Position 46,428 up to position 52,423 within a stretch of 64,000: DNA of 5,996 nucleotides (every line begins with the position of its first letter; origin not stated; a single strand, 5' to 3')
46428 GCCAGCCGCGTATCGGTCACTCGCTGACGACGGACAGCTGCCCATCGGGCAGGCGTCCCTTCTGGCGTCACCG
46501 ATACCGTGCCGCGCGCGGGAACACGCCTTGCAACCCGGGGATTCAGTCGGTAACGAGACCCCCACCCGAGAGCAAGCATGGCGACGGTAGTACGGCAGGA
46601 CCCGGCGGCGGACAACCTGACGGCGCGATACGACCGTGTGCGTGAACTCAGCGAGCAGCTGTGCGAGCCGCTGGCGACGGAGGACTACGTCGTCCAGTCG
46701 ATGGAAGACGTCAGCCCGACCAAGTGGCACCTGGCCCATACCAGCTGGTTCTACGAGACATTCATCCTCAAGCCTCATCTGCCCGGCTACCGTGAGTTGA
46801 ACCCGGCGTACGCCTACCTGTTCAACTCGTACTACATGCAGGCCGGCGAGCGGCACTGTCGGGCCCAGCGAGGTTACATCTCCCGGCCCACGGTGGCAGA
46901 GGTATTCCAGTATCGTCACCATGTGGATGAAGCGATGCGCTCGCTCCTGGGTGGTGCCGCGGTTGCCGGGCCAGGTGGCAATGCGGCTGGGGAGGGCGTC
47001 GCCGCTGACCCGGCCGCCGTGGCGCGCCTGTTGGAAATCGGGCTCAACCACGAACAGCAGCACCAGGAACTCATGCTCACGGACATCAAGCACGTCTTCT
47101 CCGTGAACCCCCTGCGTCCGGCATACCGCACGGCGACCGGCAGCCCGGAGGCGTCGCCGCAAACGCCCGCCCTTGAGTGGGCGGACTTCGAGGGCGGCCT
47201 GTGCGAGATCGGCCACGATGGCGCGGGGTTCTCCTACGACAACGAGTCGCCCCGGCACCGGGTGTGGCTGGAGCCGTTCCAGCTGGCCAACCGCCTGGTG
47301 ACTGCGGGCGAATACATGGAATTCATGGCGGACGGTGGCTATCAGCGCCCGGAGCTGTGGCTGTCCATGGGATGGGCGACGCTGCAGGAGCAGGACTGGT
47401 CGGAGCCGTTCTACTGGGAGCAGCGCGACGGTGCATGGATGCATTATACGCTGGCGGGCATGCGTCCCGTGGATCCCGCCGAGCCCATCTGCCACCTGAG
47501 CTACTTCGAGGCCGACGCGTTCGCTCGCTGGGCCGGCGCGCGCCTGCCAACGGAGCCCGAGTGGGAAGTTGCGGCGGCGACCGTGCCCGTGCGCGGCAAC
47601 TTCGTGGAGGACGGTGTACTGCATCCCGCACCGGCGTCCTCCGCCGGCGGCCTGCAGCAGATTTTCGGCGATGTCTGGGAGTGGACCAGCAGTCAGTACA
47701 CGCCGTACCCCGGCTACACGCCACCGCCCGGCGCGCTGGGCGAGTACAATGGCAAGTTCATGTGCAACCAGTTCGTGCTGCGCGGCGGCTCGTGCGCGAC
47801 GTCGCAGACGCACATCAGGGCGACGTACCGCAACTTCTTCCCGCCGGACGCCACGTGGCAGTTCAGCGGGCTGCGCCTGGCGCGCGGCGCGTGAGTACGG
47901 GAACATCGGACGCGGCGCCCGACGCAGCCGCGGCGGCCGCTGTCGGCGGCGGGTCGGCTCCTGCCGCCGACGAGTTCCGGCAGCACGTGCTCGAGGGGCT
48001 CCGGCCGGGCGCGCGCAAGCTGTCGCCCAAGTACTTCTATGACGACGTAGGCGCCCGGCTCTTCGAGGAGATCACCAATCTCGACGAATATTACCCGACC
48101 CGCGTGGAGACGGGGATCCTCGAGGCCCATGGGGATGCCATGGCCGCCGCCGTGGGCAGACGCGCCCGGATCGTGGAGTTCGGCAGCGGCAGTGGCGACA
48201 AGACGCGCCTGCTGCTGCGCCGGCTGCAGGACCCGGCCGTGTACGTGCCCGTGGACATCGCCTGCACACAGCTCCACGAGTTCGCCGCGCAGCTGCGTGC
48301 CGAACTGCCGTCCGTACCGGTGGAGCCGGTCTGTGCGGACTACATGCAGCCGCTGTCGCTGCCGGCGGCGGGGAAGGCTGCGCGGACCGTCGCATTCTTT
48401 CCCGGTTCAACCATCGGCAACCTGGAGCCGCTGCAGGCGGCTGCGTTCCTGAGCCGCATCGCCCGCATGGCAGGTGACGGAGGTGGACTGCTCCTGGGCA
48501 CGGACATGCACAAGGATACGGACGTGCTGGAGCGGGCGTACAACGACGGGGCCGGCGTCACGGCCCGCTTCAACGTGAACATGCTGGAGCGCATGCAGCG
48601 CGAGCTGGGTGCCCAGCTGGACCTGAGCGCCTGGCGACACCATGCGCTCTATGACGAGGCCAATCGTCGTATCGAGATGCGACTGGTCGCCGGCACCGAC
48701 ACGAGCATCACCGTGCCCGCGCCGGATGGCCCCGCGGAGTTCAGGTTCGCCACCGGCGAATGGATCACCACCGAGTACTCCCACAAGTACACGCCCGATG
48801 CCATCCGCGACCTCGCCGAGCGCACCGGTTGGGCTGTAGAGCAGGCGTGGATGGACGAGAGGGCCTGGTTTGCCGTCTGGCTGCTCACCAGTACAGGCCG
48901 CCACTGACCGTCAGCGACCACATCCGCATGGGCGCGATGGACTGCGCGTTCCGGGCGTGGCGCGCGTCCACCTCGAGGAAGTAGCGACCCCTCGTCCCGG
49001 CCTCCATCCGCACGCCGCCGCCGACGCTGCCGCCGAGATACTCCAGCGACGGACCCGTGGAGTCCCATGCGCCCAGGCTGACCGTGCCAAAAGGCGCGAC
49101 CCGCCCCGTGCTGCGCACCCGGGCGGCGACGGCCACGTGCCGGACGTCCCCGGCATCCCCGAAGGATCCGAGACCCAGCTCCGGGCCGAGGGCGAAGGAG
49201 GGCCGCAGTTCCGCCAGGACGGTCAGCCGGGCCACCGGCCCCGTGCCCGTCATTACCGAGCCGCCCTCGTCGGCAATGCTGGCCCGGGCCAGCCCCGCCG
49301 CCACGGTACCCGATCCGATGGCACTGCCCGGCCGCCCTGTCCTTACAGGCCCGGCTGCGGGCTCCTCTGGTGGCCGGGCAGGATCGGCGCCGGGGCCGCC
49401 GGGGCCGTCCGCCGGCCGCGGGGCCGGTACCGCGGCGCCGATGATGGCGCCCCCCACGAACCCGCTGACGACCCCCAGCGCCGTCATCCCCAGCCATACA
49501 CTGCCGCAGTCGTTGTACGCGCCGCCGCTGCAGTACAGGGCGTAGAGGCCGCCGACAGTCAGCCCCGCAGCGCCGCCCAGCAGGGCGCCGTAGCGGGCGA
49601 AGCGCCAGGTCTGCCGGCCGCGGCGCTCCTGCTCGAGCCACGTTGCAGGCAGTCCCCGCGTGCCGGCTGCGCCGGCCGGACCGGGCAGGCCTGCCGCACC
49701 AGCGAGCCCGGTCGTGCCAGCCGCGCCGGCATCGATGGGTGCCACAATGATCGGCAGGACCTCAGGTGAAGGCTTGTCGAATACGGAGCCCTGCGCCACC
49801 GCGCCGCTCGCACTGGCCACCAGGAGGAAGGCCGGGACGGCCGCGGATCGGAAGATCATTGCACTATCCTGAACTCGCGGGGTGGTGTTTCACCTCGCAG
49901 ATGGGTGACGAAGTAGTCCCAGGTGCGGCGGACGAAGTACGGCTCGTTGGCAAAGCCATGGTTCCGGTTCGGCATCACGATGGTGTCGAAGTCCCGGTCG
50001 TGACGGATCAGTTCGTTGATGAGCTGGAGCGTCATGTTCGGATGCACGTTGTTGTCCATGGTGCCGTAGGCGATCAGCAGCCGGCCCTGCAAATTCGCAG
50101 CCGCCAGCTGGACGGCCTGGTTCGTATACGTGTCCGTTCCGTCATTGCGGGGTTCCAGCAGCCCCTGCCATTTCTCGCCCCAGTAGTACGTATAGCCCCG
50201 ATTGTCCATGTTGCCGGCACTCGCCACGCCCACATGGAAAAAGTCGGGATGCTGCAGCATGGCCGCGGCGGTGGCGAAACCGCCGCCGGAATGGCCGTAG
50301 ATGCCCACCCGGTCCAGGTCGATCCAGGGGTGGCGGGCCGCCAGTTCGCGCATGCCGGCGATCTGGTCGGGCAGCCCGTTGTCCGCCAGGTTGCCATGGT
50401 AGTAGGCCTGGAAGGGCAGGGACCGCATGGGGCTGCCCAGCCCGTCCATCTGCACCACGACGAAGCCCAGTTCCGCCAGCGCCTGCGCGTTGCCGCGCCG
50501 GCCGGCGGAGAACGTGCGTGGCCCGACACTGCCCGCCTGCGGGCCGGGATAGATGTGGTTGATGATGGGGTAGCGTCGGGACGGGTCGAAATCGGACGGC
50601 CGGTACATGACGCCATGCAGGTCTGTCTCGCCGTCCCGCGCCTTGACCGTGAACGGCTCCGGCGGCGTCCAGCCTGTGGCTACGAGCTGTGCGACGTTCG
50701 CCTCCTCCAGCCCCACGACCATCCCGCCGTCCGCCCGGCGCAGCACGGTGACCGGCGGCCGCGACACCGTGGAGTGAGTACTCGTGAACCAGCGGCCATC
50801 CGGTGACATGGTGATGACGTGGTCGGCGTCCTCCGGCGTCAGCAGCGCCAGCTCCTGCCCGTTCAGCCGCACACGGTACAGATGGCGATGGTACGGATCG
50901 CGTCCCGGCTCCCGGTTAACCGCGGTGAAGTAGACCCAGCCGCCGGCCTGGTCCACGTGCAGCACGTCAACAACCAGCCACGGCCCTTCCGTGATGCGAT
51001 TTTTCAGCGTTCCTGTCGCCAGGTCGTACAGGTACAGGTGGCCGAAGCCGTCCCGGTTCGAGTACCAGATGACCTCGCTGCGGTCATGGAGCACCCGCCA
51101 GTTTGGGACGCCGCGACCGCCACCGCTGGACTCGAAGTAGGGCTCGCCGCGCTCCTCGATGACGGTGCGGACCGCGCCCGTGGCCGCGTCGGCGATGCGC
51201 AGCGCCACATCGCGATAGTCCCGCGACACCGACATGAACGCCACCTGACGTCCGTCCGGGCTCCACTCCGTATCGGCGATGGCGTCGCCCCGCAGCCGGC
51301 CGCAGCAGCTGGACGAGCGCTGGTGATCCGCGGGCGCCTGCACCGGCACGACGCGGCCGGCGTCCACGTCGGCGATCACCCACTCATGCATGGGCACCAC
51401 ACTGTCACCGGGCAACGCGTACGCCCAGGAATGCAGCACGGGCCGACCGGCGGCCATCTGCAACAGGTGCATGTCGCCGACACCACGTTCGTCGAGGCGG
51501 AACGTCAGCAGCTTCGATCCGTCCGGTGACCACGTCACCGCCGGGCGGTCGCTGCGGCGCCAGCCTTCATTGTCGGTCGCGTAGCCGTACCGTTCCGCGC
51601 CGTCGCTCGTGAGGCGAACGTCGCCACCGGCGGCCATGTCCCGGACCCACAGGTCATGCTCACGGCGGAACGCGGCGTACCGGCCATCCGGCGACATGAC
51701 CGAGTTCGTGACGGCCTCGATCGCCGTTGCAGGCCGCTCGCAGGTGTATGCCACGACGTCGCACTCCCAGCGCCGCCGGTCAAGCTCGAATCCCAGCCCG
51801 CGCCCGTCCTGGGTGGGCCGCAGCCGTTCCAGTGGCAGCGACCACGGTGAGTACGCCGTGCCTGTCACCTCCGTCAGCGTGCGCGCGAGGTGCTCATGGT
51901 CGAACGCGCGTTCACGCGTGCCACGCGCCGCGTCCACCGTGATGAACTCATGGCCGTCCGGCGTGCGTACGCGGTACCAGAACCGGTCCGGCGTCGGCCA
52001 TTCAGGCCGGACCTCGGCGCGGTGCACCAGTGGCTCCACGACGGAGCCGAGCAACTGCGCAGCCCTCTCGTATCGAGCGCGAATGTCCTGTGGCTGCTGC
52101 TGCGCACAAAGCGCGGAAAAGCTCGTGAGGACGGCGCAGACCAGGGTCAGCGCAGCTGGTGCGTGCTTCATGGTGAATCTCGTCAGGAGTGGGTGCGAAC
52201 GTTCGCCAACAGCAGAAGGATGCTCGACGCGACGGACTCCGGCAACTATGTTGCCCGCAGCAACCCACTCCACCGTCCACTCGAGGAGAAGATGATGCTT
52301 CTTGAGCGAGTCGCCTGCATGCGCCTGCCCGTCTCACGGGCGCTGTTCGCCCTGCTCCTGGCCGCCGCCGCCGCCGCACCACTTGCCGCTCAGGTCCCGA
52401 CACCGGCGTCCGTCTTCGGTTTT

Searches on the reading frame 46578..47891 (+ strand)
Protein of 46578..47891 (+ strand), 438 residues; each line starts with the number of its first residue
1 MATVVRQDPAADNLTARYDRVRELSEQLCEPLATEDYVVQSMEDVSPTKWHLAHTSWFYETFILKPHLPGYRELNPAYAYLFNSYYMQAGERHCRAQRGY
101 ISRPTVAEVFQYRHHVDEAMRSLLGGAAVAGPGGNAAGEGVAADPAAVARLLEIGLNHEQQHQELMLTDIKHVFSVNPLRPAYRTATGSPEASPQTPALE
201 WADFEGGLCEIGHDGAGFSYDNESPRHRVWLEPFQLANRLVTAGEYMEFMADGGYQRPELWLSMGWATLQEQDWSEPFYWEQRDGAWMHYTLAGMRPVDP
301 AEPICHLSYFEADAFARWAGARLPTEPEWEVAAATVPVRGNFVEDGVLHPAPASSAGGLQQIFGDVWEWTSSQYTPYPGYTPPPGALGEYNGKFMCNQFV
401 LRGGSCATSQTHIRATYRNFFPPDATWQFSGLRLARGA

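Call 61: search_protein_families(library=pfam, proteins=[window:46578-47891:+], max_evalue=0.0001)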
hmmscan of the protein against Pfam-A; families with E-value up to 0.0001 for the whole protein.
window:46578-47891:+ (438 aa): 2 families
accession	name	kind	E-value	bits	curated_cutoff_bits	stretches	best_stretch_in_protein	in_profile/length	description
PF03781.23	FGE-sulfatase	-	2.5e-35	122.8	23.3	2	204-334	8-123/255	Sulfatase-modifying factor enzyme 1-like domain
PF12867.12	DinB_2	-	2.7e-11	44.4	24.8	1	18-166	2-128/128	DinB superfamily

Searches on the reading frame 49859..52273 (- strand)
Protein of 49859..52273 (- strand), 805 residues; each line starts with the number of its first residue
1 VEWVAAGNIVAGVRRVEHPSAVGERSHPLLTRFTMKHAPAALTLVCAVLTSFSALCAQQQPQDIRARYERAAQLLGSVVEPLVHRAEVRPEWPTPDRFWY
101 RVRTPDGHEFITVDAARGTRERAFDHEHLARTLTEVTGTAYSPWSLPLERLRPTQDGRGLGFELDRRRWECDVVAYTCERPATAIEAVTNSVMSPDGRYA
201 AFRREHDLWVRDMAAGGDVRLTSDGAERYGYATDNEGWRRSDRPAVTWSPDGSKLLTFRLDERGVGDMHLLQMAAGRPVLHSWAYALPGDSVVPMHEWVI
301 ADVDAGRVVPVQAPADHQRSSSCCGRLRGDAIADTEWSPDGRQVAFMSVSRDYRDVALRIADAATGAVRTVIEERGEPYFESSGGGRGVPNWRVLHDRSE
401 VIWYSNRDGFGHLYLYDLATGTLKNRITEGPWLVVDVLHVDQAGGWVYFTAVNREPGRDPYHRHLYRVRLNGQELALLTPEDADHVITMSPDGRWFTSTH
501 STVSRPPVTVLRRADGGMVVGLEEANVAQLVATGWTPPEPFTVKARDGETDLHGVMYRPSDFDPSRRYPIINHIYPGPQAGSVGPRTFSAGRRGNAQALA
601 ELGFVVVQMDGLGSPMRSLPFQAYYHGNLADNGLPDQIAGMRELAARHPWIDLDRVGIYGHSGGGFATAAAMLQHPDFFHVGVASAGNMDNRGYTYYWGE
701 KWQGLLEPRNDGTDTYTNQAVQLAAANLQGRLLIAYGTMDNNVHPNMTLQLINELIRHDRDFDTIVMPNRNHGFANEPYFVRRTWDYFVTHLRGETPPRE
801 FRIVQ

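Call 61: search_protein_families(library=pfam, proteins=[window:49859-52273:-], max_evalue=0.0001)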
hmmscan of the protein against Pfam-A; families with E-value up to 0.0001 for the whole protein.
window:49859-52273:- (805 aa): 4 families
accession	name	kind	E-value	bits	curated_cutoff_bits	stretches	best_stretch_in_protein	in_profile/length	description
PF00930.27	DPPIV_N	-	1.8e-53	181.9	22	1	175-507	32-354/354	Dipeptidyl peptidase IV (DPP IV) N-terminal region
PF00326.27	Peptidase_S9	-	7.4e-42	143.7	22.6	1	594-793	5-211/213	Prolyl oligopeptidase family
PF07676.18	PD40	-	3e-07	30.7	20.9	0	337-348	16-27/38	WD40-like Beta Propeller Repeat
PF12146.15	Hydrolase_4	-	4.6e-05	23.3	27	0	596-692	24-114/239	Serine aminopeptidase, S33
